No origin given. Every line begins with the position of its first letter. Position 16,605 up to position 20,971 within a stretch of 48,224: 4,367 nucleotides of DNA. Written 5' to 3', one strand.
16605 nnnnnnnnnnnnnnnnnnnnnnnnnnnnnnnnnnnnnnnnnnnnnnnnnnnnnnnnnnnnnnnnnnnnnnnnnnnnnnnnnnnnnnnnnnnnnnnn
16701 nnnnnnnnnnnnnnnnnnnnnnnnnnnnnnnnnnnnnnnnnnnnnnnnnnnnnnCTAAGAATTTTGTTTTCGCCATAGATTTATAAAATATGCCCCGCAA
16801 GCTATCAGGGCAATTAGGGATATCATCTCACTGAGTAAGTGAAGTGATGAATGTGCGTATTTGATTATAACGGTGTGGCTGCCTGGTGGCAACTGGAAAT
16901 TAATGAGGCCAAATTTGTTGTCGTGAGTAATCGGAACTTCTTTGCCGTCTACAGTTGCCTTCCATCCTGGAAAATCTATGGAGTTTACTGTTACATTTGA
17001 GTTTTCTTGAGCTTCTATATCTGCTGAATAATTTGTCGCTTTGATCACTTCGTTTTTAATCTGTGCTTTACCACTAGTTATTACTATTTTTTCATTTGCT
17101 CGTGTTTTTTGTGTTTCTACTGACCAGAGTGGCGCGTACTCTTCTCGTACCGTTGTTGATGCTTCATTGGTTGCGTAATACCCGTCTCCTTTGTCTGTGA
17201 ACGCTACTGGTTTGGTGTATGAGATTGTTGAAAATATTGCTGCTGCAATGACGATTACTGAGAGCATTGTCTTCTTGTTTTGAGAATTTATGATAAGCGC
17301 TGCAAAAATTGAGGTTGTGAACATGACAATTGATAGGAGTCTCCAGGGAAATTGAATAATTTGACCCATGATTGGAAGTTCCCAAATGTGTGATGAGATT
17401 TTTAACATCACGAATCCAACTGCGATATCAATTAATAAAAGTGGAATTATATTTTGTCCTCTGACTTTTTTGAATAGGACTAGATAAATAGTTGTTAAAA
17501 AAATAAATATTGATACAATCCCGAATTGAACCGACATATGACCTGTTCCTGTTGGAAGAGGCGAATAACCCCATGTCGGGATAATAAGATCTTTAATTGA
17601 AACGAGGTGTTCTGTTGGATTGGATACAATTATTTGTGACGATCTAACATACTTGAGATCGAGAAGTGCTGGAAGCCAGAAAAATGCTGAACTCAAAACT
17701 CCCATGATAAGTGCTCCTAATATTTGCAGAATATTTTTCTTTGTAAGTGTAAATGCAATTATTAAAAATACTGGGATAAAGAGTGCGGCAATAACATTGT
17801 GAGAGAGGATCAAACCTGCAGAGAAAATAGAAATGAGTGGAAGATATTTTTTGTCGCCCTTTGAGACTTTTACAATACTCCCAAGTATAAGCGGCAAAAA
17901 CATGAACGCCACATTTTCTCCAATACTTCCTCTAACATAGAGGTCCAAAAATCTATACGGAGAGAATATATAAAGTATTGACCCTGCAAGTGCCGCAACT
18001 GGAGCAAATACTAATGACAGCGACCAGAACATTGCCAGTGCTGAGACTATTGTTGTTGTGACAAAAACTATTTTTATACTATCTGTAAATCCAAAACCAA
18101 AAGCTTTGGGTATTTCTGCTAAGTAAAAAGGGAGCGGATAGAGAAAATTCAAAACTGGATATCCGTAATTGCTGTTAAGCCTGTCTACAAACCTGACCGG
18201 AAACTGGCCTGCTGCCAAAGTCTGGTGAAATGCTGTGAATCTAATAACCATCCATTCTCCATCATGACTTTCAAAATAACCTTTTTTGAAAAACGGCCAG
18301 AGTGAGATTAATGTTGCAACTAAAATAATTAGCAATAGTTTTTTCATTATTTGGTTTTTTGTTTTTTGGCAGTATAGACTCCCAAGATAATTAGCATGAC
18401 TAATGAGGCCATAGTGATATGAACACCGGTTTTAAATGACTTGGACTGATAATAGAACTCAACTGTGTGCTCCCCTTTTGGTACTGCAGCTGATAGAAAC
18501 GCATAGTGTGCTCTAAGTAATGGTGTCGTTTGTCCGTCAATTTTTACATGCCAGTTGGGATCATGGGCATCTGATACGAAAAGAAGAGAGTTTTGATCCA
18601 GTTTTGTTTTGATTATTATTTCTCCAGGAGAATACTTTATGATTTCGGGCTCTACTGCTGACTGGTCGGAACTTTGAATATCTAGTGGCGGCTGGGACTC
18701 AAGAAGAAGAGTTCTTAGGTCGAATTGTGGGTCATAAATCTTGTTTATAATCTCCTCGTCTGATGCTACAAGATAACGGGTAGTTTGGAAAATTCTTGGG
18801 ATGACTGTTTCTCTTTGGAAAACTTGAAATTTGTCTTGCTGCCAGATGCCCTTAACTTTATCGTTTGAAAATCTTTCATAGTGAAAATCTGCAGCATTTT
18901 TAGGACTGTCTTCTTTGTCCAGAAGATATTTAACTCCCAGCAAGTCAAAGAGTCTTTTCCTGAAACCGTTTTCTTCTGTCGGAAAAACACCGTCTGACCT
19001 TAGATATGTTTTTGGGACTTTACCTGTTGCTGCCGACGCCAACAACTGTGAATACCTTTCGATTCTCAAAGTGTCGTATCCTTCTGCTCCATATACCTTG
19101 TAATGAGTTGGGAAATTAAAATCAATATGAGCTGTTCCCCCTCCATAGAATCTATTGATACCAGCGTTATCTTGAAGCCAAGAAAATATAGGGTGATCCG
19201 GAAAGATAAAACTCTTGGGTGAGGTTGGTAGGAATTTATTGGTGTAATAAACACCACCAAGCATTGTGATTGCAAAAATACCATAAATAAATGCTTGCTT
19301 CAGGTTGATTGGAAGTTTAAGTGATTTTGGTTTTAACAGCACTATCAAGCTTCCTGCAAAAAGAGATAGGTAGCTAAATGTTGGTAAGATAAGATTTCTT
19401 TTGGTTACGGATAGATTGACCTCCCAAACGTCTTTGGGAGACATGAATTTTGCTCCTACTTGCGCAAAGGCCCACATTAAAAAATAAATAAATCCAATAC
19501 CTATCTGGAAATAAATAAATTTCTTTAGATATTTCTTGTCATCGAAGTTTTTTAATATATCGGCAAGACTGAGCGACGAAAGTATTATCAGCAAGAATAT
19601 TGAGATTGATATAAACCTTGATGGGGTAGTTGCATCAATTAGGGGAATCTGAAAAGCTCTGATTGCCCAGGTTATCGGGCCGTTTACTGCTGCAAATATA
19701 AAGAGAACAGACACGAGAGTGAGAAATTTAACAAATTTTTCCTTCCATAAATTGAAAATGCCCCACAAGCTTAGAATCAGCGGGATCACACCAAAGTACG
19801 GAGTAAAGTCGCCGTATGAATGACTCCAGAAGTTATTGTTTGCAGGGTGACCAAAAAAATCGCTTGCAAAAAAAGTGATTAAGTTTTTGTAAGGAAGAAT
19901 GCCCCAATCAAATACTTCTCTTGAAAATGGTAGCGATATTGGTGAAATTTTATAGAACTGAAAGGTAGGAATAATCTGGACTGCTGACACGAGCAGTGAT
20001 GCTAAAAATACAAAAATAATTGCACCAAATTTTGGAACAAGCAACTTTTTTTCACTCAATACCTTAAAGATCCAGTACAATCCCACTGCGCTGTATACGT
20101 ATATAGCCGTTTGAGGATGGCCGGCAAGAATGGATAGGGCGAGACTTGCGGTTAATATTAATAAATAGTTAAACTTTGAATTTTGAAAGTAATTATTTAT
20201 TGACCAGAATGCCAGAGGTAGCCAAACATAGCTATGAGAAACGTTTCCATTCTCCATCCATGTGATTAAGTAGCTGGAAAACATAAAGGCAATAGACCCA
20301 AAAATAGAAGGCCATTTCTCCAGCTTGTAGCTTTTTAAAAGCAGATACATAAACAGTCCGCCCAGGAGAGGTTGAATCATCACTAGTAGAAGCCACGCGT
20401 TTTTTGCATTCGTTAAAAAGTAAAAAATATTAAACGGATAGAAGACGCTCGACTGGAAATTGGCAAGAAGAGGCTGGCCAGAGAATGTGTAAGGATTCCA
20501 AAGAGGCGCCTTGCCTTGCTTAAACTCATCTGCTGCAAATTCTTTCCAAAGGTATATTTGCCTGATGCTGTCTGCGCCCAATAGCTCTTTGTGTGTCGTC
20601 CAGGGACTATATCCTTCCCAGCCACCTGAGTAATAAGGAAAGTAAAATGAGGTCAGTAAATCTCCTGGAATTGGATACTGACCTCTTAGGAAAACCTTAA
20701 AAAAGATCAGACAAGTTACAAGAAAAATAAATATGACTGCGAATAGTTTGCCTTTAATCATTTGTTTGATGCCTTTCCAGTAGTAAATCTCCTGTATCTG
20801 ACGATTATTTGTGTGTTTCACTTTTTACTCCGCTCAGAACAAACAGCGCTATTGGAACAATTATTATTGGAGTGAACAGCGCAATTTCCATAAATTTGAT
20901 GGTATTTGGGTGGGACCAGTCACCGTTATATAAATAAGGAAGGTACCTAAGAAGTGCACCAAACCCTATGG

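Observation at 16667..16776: Conserved leader present twice: a mini-ORF spelling a Rossmann N-terminus, a hairpin and an SD, each upstream of a sugar SDR gene (copy A)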

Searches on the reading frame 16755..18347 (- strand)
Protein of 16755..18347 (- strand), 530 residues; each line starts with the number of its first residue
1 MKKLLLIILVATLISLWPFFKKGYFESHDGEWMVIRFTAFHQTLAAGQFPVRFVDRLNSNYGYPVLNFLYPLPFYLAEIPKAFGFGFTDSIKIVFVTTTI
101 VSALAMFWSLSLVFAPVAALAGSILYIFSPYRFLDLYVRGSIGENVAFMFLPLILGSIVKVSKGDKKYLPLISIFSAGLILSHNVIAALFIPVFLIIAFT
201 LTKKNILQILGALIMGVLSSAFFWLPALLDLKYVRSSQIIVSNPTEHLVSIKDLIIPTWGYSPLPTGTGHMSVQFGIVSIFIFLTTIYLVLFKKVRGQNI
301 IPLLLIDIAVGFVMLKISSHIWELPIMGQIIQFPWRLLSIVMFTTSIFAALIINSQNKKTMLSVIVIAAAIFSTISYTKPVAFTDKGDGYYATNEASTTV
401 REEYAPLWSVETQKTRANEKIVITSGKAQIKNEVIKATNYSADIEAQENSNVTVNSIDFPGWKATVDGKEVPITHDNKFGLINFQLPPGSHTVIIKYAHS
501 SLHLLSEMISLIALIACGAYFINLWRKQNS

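Call 14: search_protein_families(library=pfam, proteins=[window:16755-18347:-], max_evalue=0.00001)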
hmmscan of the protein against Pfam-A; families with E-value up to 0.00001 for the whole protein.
window:16755-18347:- (530 aa): 1 family
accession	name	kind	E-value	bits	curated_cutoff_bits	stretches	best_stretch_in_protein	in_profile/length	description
PF09586.16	YfhO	-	1.7e-11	43.7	28.5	1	417-501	743-827/835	Bacterial membrane protein YfhO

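Call 34: find_encoding_contigs(protein=window:16755-18347:-, flank=3000, max_places=10)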
Protein window:16755-18347:- (530 aa): no gene with exactly this product is on record in the collection.

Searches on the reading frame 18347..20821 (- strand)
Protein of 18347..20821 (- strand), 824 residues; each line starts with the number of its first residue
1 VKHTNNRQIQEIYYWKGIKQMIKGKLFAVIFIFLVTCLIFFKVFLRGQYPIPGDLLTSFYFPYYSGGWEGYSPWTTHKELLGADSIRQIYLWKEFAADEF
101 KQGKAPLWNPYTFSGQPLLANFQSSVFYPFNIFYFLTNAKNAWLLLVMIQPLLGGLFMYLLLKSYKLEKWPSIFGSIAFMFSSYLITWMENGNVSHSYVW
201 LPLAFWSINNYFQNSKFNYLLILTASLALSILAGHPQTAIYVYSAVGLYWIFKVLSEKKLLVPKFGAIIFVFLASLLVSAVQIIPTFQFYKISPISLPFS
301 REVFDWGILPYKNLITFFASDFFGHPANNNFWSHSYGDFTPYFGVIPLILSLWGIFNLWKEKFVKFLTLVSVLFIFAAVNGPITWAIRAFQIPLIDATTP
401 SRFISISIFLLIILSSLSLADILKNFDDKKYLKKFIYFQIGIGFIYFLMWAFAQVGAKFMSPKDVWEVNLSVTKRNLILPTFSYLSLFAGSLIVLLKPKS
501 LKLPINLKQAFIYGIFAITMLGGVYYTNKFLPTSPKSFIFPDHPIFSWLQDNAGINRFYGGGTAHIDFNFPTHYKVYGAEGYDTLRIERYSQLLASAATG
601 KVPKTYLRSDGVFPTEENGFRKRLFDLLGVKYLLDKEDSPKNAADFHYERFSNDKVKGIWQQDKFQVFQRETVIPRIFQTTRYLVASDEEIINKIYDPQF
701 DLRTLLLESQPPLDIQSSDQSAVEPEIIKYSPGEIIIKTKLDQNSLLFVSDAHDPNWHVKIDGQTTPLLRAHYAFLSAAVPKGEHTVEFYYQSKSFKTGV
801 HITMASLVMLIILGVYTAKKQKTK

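Call 14: search_protein_families(library=pfam, proteins=[window:18347-20821:-], max_evalue=0.00001)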
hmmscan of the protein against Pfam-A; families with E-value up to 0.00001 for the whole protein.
window:18347-20821:- (824 aa): 1 family
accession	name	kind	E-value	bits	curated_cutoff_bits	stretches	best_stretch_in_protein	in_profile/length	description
PF09586.16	YfhO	-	1.3e-18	67.2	28.5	1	724-803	755-835/835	Bacterial membrane protein YfhO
